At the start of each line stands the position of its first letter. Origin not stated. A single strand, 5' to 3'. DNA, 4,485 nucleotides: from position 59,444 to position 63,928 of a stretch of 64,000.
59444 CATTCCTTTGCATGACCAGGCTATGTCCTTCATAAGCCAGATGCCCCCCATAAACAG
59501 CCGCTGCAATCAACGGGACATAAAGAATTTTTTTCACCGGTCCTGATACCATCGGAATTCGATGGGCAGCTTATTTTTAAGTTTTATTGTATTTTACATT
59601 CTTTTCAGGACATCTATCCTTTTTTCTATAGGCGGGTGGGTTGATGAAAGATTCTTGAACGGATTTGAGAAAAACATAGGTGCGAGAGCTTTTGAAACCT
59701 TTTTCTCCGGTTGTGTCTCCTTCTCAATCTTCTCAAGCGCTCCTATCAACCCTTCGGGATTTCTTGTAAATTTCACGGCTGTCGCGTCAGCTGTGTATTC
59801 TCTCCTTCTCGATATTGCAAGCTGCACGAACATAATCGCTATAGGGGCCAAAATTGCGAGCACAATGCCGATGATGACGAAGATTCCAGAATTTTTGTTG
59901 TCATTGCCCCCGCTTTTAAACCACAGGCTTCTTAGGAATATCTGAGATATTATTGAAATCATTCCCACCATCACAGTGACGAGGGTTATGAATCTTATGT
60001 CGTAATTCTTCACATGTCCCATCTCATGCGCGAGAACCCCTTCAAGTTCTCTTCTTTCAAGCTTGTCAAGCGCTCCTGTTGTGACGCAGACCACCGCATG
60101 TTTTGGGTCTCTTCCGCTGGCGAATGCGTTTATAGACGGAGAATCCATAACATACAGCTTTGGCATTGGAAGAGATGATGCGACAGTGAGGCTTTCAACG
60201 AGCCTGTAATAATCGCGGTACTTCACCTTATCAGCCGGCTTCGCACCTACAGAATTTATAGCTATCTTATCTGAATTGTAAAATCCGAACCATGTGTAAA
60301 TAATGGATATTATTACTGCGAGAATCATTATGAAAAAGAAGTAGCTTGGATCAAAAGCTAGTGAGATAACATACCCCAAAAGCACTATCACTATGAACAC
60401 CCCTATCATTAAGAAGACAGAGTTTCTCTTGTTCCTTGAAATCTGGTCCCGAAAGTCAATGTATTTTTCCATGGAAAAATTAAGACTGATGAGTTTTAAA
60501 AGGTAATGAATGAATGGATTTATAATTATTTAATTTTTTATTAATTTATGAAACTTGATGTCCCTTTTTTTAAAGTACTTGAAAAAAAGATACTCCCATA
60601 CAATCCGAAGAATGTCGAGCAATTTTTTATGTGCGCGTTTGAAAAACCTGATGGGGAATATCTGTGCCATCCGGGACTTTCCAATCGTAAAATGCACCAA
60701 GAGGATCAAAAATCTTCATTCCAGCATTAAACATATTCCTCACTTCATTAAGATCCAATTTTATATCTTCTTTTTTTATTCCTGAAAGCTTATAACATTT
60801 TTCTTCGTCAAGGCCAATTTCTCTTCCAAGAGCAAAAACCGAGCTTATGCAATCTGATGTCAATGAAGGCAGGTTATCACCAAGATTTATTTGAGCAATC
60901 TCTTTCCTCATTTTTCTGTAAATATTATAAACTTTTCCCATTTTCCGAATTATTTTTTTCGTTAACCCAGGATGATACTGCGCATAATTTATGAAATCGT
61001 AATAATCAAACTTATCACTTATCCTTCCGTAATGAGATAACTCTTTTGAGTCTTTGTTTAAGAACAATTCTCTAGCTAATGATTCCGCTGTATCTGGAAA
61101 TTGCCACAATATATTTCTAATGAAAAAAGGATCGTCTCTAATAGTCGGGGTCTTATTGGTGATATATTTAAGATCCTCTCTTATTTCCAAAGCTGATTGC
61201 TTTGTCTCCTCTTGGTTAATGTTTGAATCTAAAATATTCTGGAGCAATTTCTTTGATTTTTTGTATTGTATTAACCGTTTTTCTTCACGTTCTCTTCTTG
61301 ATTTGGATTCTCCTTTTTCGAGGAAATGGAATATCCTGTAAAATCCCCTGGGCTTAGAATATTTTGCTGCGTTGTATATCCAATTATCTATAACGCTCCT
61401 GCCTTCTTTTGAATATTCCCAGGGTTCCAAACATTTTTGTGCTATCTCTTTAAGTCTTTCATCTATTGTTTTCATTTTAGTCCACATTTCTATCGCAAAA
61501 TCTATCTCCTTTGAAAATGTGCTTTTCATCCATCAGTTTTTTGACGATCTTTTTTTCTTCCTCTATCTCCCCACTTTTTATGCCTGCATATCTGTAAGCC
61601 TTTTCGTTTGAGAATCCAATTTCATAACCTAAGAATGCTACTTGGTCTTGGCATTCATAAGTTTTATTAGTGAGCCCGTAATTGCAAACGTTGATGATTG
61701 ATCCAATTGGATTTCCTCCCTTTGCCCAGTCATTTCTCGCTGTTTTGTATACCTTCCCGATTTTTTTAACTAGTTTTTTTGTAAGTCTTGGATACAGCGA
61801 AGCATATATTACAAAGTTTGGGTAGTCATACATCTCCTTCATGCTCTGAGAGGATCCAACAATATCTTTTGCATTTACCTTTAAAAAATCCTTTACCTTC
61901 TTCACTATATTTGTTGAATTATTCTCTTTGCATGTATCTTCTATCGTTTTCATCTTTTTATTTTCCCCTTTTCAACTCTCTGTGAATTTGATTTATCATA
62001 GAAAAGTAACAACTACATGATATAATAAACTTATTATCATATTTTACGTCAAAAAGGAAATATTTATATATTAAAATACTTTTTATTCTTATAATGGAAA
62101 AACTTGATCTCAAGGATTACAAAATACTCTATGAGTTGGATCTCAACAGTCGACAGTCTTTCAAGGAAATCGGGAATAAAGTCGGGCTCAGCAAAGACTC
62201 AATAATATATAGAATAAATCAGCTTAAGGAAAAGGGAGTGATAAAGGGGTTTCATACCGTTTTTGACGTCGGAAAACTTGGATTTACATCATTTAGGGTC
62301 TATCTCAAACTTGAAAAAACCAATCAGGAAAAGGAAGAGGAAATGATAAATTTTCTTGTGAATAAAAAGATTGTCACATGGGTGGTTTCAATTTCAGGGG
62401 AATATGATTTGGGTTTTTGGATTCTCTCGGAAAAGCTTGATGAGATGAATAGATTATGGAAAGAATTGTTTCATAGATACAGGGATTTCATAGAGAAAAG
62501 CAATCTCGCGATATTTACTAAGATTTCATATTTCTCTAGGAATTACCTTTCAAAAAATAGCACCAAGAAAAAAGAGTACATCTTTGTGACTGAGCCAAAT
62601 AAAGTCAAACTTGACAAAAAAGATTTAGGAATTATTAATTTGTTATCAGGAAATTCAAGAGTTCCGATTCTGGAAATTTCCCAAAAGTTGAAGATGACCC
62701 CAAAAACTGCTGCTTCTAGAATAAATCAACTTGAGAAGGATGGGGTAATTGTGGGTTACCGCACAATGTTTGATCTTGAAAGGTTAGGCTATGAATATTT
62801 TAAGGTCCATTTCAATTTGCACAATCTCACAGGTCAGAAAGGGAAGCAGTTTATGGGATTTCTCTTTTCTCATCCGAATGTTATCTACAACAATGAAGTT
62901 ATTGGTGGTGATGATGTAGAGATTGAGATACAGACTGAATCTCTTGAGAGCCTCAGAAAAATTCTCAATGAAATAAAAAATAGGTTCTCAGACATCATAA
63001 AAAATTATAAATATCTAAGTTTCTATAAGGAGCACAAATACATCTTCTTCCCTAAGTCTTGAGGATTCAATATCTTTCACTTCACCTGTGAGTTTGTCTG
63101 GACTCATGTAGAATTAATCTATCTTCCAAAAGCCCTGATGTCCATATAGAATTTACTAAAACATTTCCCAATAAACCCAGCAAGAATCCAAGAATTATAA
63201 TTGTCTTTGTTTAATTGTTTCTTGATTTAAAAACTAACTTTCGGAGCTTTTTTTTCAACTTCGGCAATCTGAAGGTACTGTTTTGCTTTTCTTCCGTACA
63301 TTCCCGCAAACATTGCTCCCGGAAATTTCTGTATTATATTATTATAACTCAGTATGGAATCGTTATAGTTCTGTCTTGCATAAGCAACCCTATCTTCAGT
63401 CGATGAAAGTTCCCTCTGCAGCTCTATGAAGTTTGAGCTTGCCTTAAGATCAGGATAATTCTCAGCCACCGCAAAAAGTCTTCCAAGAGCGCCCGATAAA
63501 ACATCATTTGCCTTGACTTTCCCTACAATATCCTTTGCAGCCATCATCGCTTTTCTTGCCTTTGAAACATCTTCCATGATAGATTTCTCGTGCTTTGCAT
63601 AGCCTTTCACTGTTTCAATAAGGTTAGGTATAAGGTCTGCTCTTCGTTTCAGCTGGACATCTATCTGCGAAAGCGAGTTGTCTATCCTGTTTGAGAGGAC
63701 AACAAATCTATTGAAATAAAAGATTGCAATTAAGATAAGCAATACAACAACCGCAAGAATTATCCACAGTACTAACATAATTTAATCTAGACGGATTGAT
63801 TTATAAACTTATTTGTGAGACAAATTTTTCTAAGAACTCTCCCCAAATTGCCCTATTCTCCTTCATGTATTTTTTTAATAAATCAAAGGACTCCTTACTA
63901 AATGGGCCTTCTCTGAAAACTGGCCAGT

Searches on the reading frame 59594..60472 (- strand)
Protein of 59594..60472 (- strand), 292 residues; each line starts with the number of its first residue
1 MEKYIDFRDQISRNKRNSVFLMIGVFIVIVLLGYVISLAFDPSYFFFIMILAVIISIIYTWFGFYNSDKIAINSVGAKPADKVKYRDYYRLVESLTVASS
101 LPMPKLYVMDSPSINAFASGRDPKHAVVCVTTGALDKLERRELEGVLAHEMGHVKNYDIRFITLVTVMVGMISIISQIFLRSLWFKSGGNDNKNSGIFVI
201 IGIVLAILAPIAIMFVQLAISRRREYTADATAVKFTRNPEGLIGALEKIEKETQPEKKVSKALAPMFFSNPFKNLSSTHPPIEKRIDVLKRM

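Call 60: search_protein_families(library=pfam, proteins=[window:59594-60472:-], max_evalue=0.01)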
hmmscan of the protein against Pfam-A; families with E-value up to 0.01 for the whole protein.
window:59594-60472:- (292 aa): 2 families
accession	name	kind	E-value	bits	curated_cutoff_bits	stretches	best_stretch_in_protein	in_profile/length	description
PF01435.24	Peptidase_M48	-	1.9e-32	113.1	20.3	1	90-291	9-184/186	Peptidase family M48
PF20990.2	DUF2207_C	-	0.00048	20.3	33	0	10-68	132-190/247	Predicted membrane protein (DUF2207) C-terminal domain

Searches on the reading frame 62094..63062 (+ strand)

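Call 84: search_protein_families(library=pfam, proteins=[window:62094-63062:+], max_evalue=0.001)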
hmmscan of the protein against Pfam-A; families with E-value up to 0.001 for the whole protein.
window:62094-63062:+ (322 aa): 11 families
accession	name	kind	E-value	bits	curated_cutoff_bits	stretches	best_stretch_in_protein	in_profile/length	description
PF13412.12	HTH_24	-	1.8e-23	82.3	21.9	2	173-219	1-47/48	Winged helix-turn-helix DNA-binding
PF13404.12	HTH_AsnC-type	-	4.6e-20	71.6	27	2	4-45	1-42/42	AsnC-type helix-turn-helix domain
PF22451.2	NirdL-like_HTH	-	2.4e-08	33.9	27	1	23-50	19-46/47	Siroheme decarboxylase NirDL-like HTH domain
PF01037.27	AsnC_trans_reg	-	3.8e-06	27.1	25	0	251-295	12-56/73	Lrp/AsnC ligand binding domain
PF01047.28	MarR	-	1.3e-05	25.4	24.6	0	7-50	4-47/59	MarR family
PF08279.18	HTH_11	-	4.4e-05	23.7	25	0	180-220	5-46/55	HTH domain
PF01726.22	LexA_DNA_bind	-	6.9e-05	23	23.7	0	22-51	27-57/65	LexA DNA binding domain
PF12802.13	MarR_2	-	8e-05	23.2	27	0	7-50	6-50/61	MarR family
PF13730.12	HTH_36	-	0.00017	21.8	25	0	21-48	23-53/55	Helix-turn-helix domain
PF13545.12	HTH_Crp_2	-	0.00026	21.3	27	0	24-51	26-53/70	Crp-like helix-turn-helix domain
PF09756.15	DDRGK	-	0.00054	20.1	27.8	0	180-221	104-145/188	DDRGK domain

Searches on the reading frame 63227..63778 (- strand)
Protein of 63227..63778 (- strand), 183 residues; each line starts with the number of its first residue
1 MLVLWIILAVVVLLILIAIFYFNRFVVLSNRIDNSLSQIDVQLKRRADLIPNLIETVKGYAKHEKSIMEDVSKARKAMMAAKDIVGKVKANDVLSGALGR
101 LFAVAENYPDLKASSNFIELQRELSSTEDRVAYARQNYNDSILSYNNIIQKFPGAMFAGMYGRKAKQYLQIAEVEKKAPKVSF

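Call 84: search_protein_families(library=pfam, proteins=[window:63227-63778:-], max_evalue=0.001)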
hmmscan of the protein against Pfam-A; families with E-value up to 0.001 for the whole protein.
window:63227-63778:- (183 aa): 2 families
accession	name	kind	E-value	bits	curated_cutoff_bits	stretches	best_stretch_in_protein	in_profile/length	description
PF04011.17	LemA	-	3.4e-58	196.1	26.2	1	36-183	2-149/149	LemA family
PF25474.1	TPR_TmcB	-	7.4e-05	23.1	27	1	22-87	56-121/125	TmcB, TPR repeats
